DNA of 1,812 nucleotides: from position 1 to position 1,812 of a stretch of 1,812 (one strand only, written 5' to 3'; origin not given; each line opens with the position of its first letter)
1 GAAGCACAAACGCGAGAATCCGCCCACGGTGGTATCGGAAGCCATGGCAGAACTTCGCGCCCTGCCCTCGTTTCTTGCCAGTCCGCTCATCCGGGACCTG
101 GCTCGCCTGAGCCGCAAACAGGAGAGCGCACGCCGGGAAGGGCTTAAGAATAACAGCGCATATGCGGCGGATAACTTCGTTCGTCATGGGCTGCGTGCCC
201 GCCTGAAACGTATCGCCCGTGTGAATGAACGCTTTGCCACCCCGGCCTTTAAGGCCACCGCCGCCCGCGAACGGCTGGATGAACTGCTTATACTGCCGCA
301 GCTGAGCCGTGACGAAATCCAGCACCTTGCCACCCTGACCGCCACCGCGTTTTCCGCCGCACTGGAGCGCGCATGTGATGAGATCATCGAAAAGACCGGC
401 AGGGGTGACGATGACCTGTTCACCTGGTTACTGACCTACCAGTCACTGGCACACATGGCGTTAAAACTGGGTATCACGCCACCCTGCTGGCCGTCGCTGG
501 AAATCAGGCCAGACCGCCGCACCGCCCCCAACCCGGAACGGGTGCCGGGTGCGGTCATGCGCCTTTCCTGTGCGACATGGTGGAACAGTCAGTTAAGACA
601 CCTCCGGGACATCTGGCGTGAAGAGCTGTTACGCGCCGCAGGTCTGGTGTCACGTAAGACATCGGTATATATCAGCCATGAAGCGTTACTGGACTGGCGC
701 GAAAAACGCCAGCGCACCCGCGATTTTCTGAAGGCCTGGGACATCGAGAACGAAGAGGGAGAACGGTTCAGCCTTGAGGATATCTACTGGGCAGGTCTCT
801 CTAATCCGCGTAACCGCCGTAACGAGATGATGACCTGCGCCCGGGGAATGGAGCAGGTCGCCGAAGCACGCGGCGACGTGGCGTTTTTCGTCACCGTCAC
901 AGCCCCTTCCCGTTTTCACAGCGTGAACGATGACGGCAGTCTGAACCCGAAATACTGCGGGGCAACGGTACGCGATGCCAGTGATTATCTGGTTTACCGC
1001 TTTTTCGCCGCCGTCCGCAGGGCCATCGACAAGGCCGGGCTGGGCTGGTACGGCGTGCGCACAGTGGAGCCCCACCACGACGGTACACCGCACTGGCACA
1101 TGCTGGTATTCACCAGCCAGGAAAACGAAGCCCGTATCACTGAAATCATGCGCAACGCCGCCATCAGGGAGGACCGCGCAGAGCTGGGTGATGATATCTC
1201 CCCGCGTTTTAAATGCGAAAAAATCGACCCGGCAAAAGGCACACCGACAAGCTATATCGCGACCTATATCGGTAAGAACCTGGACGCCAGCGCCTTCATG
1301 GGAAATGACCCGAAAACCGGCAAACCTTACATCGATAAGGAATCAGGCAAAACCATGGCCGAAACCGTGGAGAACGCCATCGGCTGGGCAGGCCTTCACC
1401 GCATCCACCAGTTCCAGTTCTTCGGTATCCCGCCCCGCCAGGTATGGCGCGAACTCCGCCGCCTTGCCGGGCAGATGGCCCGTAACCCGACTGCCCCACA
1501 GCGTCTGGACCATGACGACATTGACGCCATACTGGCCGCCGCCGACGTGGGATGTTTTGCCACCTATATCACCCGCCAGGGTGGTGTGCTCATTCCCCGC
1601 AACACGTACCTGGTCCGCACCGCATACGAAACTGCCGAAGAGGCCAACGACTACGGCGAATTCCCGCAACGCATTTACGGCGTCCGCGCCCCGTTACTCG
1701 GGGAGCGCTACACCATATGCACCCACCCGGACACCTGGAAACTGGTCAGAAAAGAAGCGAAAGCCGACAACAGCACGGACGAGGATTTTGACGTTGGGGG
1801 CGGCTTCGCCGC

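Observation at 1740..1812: Window ends inside gene A; the adjacent downstream region is the place to look for novel cargo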

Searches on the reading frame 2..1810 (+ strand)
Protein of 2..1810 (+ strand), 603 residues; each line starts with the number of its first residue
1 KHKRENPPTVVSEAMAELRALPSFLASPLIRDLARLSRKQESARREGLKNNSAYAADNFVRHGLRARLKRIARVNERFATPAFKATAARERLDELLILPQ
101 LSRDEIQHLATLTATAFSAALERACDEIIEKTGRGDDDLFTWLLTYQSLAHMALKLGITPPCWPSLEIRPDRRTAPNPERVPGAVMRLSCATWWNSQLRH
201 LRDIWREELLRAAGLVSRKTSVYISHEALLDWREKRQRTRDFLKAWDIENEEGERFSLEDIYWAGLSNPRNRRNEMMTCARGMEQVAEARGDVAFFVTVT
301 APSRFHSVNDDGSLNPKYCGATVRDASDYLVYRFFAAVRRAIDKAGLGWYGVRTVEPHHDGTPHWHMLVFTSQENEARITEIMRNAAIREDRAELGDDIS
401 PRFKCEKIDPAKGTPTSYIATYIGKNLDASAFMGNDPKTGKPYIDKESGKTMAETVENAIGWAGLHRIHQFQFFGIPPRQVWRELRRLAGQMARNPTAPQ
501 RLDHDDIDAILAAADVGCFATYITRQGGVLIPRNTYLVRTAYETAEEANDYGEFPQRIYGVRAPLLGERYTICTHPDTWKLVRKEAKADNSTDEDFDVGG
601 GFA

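Call 8: profile_search(protein=window:2-1810:+)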
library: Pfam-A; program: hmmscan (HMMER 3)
A. the first sequence (603 residues): domains with independent E <= 10: 3; with E <= 0.001: 2
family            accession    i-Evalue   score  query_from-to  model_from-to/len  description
Phage_GPA         PF05840.19   2.9e-106   355.6     104-429         1-320/321  Bacteriophage replication gene A protein (GPA)
REP_ORF2-G2P      PF23343.2     8.3e-05    23.2     327-426        15-98/99  Replication-associated protein ORF2/G2P
Helitron_like_N   PF14214.11       0.11    13.1     273-369        92-191/191  Helitron helicase-like domain at N-terminus
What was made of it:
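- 2..1810 (+): Internal fragment (codons 86-688 of 837) of a P2-family replication initiator, the gene A or 'replication endonuclease'. Phage_GPA E = 2.9e-106 (call 8).
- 311..1288 (+): Phage_GPA (PF05840) catalytic domain, window residues 104-429. Call 8.
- On Phage_GPA / P2 gpA-type HUH rolling-circle initiator: E = 2.9e-106, model positions 1-320 of 321 (call 8).
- Checked: Pfam gives Phage_GPA (PF05840) with E = 2.9e-106 over residues 104-429 (call 8).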

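Call 15: find_homologous_proteins(query=window:2-1810:+, max_evalue=1e-50)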
Query window:2-1810:+ (603 aa): 1027 proteins with E <= 1e-50 among 8000 candidates; the best 120 are listed.
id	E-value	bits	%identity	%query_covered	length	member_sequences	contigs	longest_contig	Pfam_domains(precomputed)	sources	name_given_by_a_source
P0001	0.0e+0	1383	99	100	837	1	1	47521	PF05840.20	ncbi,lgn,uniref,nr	ncbi:replication endonuclease [Escherichia coli]|uniref:replication endonuclease n=1 Tax=Escherichia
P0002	0.0e+0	1370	98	100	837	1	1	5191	PF05840.20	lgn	-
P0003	0.0e+0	1369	98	100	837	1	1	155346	PF05840.20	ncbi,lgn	ncbi:TPA: replication endonuclease [Escherichia coli]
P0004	0.0e+0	1368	98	100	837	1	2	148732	PF05840.20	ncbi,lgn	ncbi:TPA: replication endonuclease [Escherichia coli]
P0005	0.0e+0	1367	98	100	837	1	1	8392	PF05840.20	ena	-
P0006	0.0e+0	1366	98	100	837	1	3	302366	PF05840.20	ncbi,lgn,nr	ncbi:replication endonuclease [Escherichia coli]|nr:replication endonuclease [Escherichia coli] EIA0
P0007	0.0e+0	1366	98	100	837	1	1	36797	PF05840.20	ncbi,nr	ncbi:replication endonuclease [Escherichia coli]|nr:replication endonuclease [Escherichia coli]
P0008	0.0e+0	1366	98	100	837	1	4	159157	PF05840.20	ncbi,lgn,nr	ncbi:TPA: replication endonuclease [Escherichia coli]|nr:replication endonuclease [Escherichia coli]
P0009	0.0e+0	1364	98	100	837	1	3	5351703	PF05840.20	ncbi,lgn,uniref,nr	ncbi:putative endonuclease from prophage, replication protein A (GpA) [Escherichia coli]|uniref:repl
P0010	0.0e+0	1364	98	100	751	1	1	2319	PF05840.20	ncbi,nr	ncbi:TPA: replication endonuclease, partial [Escherichia coli]|nr:replication endonuclease [Escheric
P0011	0.0e+0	1360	97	100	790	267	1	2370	PF05840.20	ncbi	ncbi:replication endonuclease, partial [Escherichia coli]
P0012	0.0e+0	1357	97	100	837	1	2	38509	PF05840.20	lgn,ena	-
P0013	0.0e+0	1357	97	100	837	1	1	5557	PF05840.20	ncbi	ncbi:TPA: replication endonuclease [Escherichia coli]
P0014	0.0e+0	1354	97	100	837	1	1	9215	PF05840.20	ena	-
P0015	0.0e+0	1354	97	100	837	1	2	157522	PF05840.20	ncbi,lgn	ncbi:replication endonuclease [Escherichia coli]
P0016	0.0e+0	1353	97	100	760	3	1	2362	PF05840.20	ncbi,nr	ncbi:replication endonuclease, partial [Escherichia coli]|nr:replication endonuclease [Escherichia c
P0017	0.0e+0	1353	97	100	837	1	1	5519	PF05840.20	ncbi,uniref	ncbi:replication endonuclease [Escherichia coli]|uniref:replication endonuclease n=1 Tax=Escherichia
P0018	0.0e+0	1343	96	100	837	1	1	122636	PF05840.20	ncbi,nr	ncbi:replication endonuclease [Escherichia coli]|nr:replication endonuclease [Escherichia coli]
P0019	0.0e+0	1342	96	100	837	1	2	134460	PF05840.20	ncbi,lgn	ncbi:TPA: replication endonuclease [Escherichia coli]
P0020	0.0e+0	1341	96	100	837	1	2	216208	PF05840.20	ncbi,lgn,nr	ncbi:replication endonuclease [Escherichia coli]|nr:replication endonuclease [Escherichia coli]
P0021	0.0e+0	1338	96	100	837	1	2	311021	PF05840.20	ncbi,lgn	ncbi:replication endonuclease [Escherichia coli]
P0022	0.0e+0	1336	95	100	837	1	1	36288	PF05840.20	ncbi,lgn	ncbi:replication endonuclease [Escherichia coli]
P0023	0.0e+0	1336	95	100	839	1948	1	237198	PF05840.20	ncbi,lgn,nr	ncbi:TPA: replication endonuclease [Escherichia coli]|nr:replication endonuclease [Escherichia coli]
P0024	0.0e+0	1334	95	100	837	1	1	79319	PF05840.20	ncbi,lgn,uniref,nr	ncbi:replication endonuclease [Escherichia coli]|uniref:replication endonuclease n=1 Tax=Escherichia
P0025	0.0e+0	1334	95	100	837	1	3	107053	PF05840.20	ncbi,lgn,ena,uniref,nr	ncbi:replication endonuclease [Escherichia coli]|uniref:replication endonuclease n=1 Tax=Escherichia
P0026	0.0e+0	1334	95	100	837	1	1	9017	PF05840.20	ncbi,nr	ncbi:replication endonuclease [Escherichia coli]|nr:replication endonuclease [Escherichia coli]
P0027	0.0e+0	1334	95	100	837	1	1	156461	PF05840.20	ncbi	ncbi:TPA: replication endonuclease [Escherichia coli]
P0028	0.0e+0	1334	95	100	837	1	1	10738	PF05840.20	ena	-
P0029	0.0e+0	1334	95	100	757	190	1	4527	PF05840.20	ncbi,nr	ncbi:replication endonuclease, partial [Escherichia coli]|nr:replication endonuclease [Escherichia c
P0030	0.0e+0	1332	95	100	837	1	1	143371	PF05840.20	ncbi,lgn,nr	ncbi:replication endonuclease [Escherichia coli]|nr:replication endonuclease [Escherichia coli]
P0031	0.0e+0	1331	95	100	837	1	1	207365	PF05840.20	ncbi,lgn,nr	ncbi:replication endonuclease [Escherichia coli]|nr:replication endonuclease [Escherichia coli]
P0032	0.0e+0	1330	95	100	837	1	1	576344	PF05840.20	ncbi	ncbi:replication endonuclease [Escherichia coli]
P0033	0.0e+0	1329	95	100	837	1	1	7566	PF05840.20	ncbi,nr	ncbi:replication endonuclease [Escherichia coli]|nr:replication endonuclease [Escherichia coli]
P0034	0.0e+0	1328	95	100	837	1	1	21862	PF23343.3,PF05840.20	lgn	-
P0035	0.0e+0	1324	94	100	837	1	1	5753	PF23343.3,PF05840.20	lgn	-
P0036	0.0e+0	1324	94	100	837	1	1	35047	PF23343.3,PF05840.20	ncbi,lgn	ncbi:replication endonuclease [Escherichia coli]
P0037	0.0e+0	1323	94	100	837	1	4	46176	PF23343.3,PF05840.20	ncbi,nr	ncbi:replication endonuclease [Escherichia coli]|nr:replication endonuclease [Escherichia coli] EFE9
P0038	0.0e+0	1321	95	100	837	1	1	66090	PF05840.20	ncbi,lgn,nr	ncbi:replication endonuclease [Escherichia coli]|nr:replication endonuclease [Escherichia coli]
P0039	0.0e+0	1321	94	100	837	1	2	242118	PF23343.3,PF05840.20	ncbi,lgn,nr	ncbi:replication endonuclease [Escherichia coli]|nr:replication endonuclease [Escherichia coli] EJQ1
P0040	0.0e+0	1320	94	100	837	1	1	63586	PF23343.3,PF05840.20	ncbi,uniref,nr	ncbi:replication endonuclease [Escherichia coli]|uniref:replication endonuclease n=1 Tax=Escherichia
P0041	0.0e+0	1319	94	100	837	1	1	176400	PF05840.20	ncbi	ncbi:TPA: replication endonuclease [Escherichia coli]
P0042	0.0e+0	1319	94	100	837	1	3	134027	PF05840.20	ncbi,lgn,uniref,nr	ncbi:replication endonuclease [Escherichia coli]|uniref:replication endonuclease n=1 Tax=Escherichia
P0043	0.0e+0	1319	94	100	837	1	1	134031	PF05840.20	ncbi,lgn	ncbi:TPA: replication endonuclease [Escherichia coli]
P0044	0.0e+0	1317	94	100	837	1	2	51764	PF23343.3,PF05840.20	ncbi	ncbi:TPA: replication endonuclease [Escherichia coli]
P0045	0.0e+0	1307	93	100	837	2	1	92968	PF23343.3,PF05840.20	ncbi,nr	ncbi:replication endonuclease [Escherichia coli]|nr:replication endonuclease [Escherichia coli]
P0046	0.0e+0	1303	93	100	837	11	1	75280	PF23343.3,PF05840.20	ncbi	ncbi:replication endonuclease [Escherichia coli]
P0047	0.0e+0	1303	93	100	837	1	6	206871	PF23343.3,PF05840.20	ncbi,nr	ncbi:replication endonuclease [Escherichia coli]|nr:replication endonuclease [Escherichia coli] EHS5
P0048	0.0e+0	1245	89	100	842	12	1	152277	PF23343.3,PF05840.20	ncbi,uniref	ncbi:replication endonuclease [Escherichia coli]|uniref:replication endonuclease n=1 Tax=Escherichia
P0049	0.0e+0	1244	88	100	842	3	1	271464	PF23343.3,PF05840.20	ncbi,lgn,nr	ncbi:TPA: replication endonuclease [Escherichia coli]|nr:replication endonuclease [Escherichia coli]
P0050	0.0e+0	1173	83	100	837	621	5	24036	PF05840.20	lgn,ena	-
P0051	0.0e+0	1170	83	100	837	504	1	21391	PF05840.20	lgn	-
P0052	0.0e+0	1111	79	100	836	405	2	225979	PF23343.3,PF05840.20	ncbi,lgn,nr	ncbi:TPA: replication endonuclease [Escherichia coli]|nr:replication endonuclease [Escherichia coli]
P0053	0.0e+0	1030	93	78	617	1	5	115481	PF23343.3,PF05840.20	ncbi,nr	ncbi:replication endonuclease, partial [Escherichia coli]|nr:replication endonuclease [Escherichia c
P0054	6.5e-294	994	73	100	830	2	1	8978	PF05840.20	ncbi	-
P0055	1.3e-288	977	96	73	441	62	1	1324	PF23343.3,PF05840.20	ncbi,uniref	ncbi:replication endonuclease, partial [Escherichia coli]|uniref:replication endonuclease n=1 Tax=Es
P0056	3.7e-288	975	98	70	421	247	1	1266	PF05840.20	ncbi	ncbi:TPA: replication endonuclease, partial [Escherichia coli]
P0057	3.9e-283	959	98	69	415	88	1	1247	PF23343.3,PF05840.20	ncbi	ncbi:replication endonuclease, partial [Escherichia coli]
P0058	9.2e-266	901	89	72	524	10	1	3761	PF23343.3,PF05840.20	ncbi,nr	ncbi:replication endonuclease, partial [Escherichia coli]|nr:replication endonuclease [Escherichia c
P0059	2.3e-264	897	65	99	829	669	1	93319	PF05840.20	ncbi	ncbi:replication endonuclease [Escherichia coli]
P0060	4.4e-255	866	63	100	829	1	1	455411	PF23343.3,PF05840.20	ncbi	-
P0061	7.7e-254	862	68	90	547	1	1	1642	PF05840.20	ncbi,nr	ncbi:TPA: replication endonuclease, partial [Escherichia coli]|nr:replication endonuclease [Escheric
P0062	2.2e-253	860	68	90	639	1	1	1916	PF05840.20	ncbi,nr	ncbi:replication endonuclease, partial [Escherichia coli]|nr:replication endonuclease [Escherichia c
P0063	1.1e-252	858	68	90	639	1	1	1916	PF05840.20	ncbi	ncbi:replication endonuclease, partial [Escherichia coli]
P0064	9.6e-244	828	70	85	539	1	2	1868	PF05840.20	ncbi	ncbi:TPA: replication endonuclease, partial [Escherichia coli]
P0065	5.9e-242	823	70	84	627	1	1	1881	PF05840.20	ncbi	ncbi:TPA: replication endonuclease, partial [Escherichia coli]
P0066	2.4e-241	821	70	84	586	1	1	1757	PF05840.20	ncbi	ncbi:TPA: replication endonuclease, partial [Escherichia coli]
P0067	1.8e-240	818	70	83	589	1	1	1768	PF05840.20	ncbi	ncbi:TPA: replication endonuclease, partial [Escherichia coli]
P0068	5.3e-238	809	67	88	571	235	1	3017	PF23343.3,PF05840.20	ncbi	ncbi:replication endonuclease, partial [Escherichia coli]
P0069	1.0e-237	809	80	71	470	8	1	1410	PF23343.3,PF05840.20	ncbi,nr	ncbi:replication endonuclease, partial [Escherichia coli]|nr:replication endonuclease [Escherichia c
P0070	1.7e-235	801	61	100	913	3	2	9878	PF23343.3,PF05840.20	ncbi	ncbi:MAG: replication endonuclease [Hafnia sp.]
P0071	8.7e-233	792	96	60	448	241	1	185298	PF05840.20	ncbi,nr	ncbi:replication endonuclease, partial [Escherichia coli]|nr:replication endonuclease [Escherichia c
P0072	1.4e-223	762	98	55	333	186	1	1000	PF05840.20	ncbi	ncbi:TPA: replication endonuclease, partial [Escherichia coli]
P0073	3.1e-219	748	57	99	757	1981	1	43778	PF05840.20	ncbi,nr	ncbi:replication endonuclease, partial [Escherichia coli]|nr:replication endonuclease [Escherichia c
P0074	5.2e-219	747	58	98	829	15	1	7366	PF23343.3,PF05840.20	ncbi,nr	ncbi:replication endonuclease [Escherichia coli]|nr:replication endonuclease [Escherichia coli]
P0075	1.8e-218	745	56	100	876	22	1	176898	PF23343.3,PF05840.20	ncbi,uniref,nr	ncbi:replication endonuclease [Escherichia coli]|uniref:replication endonuclease n=1 Tax=Escherichia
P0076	2.0e-218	745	57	99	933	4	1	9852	PF23343.3,PF05840.20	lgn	-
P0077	1.4e-217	742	73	71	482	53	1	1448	PF05840.20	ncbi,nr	ncbi:TPA: replication endonuclease, partial [Escherichia coli]|nr:replication endonuclease [Escheric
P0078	2.1e-217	741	57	99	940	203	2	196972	PF23343.3,PF05840.20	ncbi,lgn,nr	ncbi:replication endonuclease [Escherichia coli]|nr:replication endonuclease [Escherichia coli]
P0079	2.4e-217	741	56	99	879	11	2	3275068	PF05840.20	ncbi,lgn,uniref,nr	ncbi:replication endonuclease [Shigella boydii]|uniref:replication endonuclease n=1 Tax=Shigella boy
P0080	3.1e-217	741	57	98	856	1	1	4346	PF23343.3,PF05840.20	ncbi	ncbi:TPA: replication endonuclease, partial [Escherichia coli]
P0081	3.2e-217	741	57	98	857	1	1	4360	PF23343.3,PF05840.20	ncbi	ncbi:TPA: replication endonuclease, partial [Escherichia coli]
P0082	4.5e-217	740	57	98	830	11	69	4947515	PF23343.3,PF05840.20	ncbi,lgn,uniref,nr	ncbi:replication endonuclease [Escherichia coli]|uniref:replication endonuclease n=1 Tax=Enterobacte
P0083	6.7e-217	740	63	88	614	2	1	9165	PF05840.20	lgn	-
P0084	7.7e-217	740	57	99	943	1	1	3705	PF23343.3,PF05840.20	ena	-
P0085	1.0e-216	739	57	98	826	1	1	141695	PF05840.20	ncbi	ncbi:replication endonuclease [Escherichia coli]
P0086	1.2e-216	739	56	100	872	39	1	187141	PF05840.20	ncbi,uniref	ncbi:replication endonuclease [Salmonella enterica]|uniref:replication endonuclease n=1 Tax=Salmonel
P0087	1.3e-216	739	57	99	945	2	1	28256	PF05840.20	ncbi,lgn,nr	ncbi:TPA: replication endonuclease [Escherichia coli]|nr:replication endonuclease [Escherichia coli]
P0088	8.4e-216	736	55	100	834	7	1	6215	PF05840.20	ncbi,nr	ncbi:TPA: replication endonuclease [Escherichia coli]|nr:replication endonuclease [Escherichia coli]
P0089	1.1e-215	736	57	98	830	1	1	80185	PF23343.3,PF05840.20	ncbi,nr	ncbi:replication endonuclease [Shigella sonnei]|nr:replication endonuclease [Shigella sonnei]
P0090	1.1e-215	736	57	98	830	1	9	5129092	PF23343.3,PF05840.20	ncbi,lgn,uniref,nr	ncbi:replication endonuclease [Escherichia coli]|uniref:replication endonuclease n=1 Tax=Escherichia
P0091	1.1e-215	736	57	98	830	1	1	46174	PF23343.3,PF05840.20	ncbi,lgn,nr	ncbi:replication endonuclease [Shigella sonnei]|nr:replication endonuclease [Shigella sonnei]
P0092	1.1e-215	736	57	98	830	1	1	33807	PF23343.3,PF05840.20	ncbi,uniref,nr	ncbi:replication protein for prophage CP-933T [Shigella sonnei]|uniref:replication endonuclease n=1 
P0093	2.5e-215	735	57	99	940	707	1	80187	PF05840.20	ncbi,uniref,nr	ncbi:bacteriophage replication A family protein [Escherichia coli 2762100]|uniref:replication endonu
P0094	3.0e-215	734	56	98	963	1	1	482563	PF05840.20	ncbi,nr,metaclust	ncbi:bacteriophage replication protein A domain protein [Escherichia coli 2.3916]|nr:bacteriophage r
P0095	2.5e-214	731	56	98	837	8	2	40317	PF23343.3,PF05840.20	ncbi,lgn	-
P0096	1.2e-213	729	56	99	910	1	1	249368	PF05840.20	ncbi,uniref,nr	ncbi:replication endonuclease [Escherichia coli]|uniref:replication endonuclease n=1 Tax=Escherichia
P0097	1.3e-213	729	56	99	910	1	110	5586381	PF05840.20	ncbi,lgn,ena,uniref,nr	ncbi:replication endonuclease [Escherichia coli]|uniref:Replication endonuclease n=1 Tax=Escherichia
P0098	1.3e-213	729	56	99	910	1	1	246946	PF05840.20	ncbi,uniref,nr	ncbi:replication endonuclease [Escherichia coli]|uniref:replication endonuclease n=1 Tax=Escherichia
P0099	1.3e-213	729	56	99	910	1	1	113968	PF05840.20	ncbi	-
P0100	1.3e-213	729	56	99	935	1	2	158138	PF05840.20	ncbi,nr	ncbi:TPA: replication endonuclease [Escherichia coli]|nr:replication endonuclease [Escherichia coli]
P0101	3.3e-213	728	56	98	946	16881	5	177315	PF23343.3,PF05840.20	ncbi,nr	ncbi:replication endonuclease [Escherichia coli]|nr:replication endonuclease [Escherichia coli] EES2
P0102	4.6e-213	727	56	99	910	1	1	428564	PF05840.20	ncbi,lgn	ncbi:replication endonuclease [Escherichia coli]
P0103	1.9e-212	725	55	100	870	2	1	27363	PF23343.3,PF05840.20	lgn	-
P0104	2.2e-212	725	56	99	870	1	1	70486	PF05840.20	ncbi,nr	ncbi:replication endonuclease [Escherichia coli]|nr:replication endonuclease [Escherichia coli]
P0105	2.5e-212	725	56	99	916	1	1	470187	PF05840.20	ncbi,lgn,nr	ncbi:replication endonuclease [Escherichia coli]|nr:replication endonuclease [Escherichia coli]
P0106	2.5e-212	725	56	99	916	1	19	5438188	PF05840.20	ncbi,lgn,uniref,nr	ncbi:replication endonuclease [Escherichia coli]|uniref:replication endonuclease n=1 Tax=Escherichia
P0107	2.5e-212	725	56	99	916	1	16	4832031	PF05840.20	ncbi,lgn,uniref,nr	ncbi:replication endonuclease [Escherichia coli]|uniref:Replication endonuclease n=1 Tax=Escherichia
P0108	2.5e-212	725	56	99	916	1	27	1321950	PF05840.20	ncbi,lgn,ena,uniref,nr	ncbi:TPA: replication endonuclease [Escherichia coli O146]|uniref:replication endonuclease n=1 Tax=E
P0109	8.5e-212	723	56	99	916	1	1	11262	PF05840.20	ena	-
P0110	1.8e-211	722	56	98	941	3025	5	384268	PF05840.20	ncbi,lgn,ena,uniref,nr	ncbi:replication endonuclease [Escherichia coli]|uniref:replication endonuclease n=1 Tax=Escherichia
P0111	5.9e-209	714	55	98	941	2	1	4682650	PF05840.20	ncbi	ncbi:replication endonuclease [Salmonella enterica]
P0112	4.2e-206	704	57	92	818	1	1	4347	PF05840.20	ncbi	ncbi:replication endonuclease, partial [Escherichia coli]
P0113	5.2e-205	701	55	98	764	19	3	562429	PF23343.3,PF05840.20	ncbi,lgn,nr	ncbi:replication endonuclease [Salmonella enterica]|nr:replication endonuclease [Salmonella enterica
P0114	7.1e-204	697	59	88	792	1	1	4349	PF05840.20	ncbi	ncbi:replication endonuclease, partial [Escherichia coli]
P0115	2.6e-203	695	58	88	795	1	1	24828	PF05840.20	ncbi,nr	ncbi:replication endonuclease, partial [Escherichia coli]|nr:replication endonuclease [Escherichia c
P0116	4.7e-203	694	55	98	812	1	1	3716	PF23343.3,PF05840.20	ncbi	ncbi:replication protein, partial [Kosakonia cowanii]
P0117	1.7e-202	692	53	96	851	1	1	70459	PF23343.3,PF05840.20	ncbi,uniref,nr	ncbi:phage replication protein [Trabulsiella guamensis ATCC 49490]|uniref:Phage replication protein 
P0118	3.2e-202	691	54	98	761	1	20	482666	PF23343.3,PF05840.20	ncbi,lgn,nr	ncbi:replication endonuclease [Salmonella enterica]|nr:replication endonuclease [Salmonella enterica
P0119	3.8e-202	691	55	98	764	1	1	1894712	PF23343.3,PF05840.20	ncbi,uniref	ncbi:replication endonuclease [Serratia marcescens]|uniref:replication endonuclease n=1 Tax=Serratia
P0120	5.1e-202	691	54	98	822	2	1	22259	PF23343.3,PF05840.20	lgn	-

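Call 18: find_encoding_contigs(protein=P0001, flank=10000, max_places=4)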
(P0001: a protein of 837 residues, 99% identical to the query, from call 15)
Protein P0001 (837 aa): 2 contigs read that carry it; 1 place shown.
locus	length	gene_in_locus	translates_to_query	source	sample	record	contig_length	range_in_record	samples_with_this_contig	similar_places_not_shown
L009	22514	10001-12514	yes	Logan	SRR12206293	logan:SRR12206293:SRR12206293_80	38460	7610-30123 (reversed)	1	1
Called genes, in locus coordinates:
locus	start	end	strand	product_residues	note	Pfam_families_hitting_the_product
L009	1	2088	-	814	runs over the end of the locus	PF04879:Molybdop_Fe4S4, PF00384:Molybdopterin, PF01568:Molydop_binding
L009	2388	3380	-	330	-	PF24624:Int_N, PF00589:Phage_integrase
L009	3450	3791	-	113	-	PF13560:HTH_31 (weak), PF01381:HTH_3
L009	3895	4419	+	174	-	PF10743:Phage_Cox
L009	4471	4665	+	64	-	-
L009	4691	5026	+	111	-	PF15958:DUF4761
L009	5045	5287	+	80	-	PF15946:DUF4754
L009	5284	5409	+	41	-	-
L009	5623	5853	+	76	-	-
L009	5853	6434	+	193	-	PF16473:Rv2179c-like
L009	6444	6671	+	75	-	PF24732:ParE_like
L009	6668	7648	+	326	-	PF02086:MethyltransfD12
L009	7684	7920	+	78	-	-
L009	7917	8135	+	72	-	-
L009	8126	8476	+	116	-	PF14359:DUF4406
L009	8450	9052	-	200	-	-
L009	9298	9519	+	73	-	PF25738:Derepression (weak)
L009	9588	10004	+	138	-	-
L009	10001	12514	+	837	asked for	PF05840:Phage_GPA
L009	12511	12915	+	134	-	-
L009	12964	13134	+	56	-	-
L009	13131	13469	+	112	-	-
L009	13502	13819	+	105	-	PF00436:SSB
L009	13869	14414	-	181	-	-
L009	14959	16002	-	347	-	PF04860:Phage_portal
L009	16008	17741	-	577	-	PF06056:Terminase_5, PF13384:HTH_23 (weak), PF03237:Terminase_6N, PF17289:Terminase_6C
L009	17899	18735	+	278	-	PF05929:Phage_GPO_N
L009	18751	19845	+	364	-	PF05125:Phage_cap_P2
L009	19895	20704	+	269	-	PF05944:Phage_term_smal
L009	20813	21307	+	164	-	PF05926:Phage_GPL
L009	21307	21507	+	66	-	PF05489:Phage_tail_X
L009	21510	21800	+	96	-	-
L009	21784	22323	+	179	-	PF00959:Phage_lysozyme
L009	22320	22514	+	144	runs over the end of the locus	-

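Call 19: find_encoding_contigs(protein=P0002, flank=10000, max_places=4)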
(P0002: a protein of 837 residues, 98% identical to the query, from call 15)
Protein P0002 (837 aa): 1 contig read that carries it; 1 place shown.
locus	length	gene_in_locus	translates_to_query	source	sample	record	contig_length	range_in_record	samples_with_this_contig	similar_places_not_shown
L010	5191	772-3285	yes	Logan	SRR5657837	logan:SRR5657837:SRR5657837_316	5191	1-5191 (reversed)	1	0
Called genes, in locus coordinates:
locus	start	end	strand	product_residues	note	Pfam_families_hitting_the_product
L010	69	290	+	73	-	PF25738:Derepression (weak)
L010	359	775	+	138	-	-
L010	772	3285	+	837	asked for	PF05840:Phage_GPA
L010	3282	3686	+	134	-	-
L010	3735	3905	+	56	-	-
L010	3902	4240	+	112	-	-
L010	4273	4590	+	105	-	PF00436:SSB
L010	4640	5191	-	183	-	?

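Call 26: search_protein_families(library=padloc, max_evalue=0.1, proteins=[L009:12511-12915:+, L009:12925-13134:+, L009:13131-13469:+, L009:13502-13819:+, L009:13869-14597:-])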
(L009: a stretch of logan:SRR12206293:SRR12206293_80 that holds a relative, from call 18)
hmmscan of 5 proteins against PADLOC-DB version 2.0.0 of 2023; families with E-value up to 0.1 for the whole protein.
L009:12511-12915:+ (134 aa): 0 families

L009:12925-13134:+ (69 aa): 0 families

L009:13131-13469:+ (112 aa): 3 families
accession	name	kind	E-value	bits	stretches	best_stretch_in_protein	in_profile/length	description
PDLC02976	WH_III-A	-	0.00076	18.1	1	9-62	5-58/104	-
PDLC03928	PsyrT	-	0.0091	12.3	1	11-83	369-444/689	-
PDLC03922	MkoB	-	0.0094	13.2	1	12-78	34-95/610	-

L009:13502-13819:+ (105 aa): 0 families

L009:13869-14597:- (242 aa): 0 families
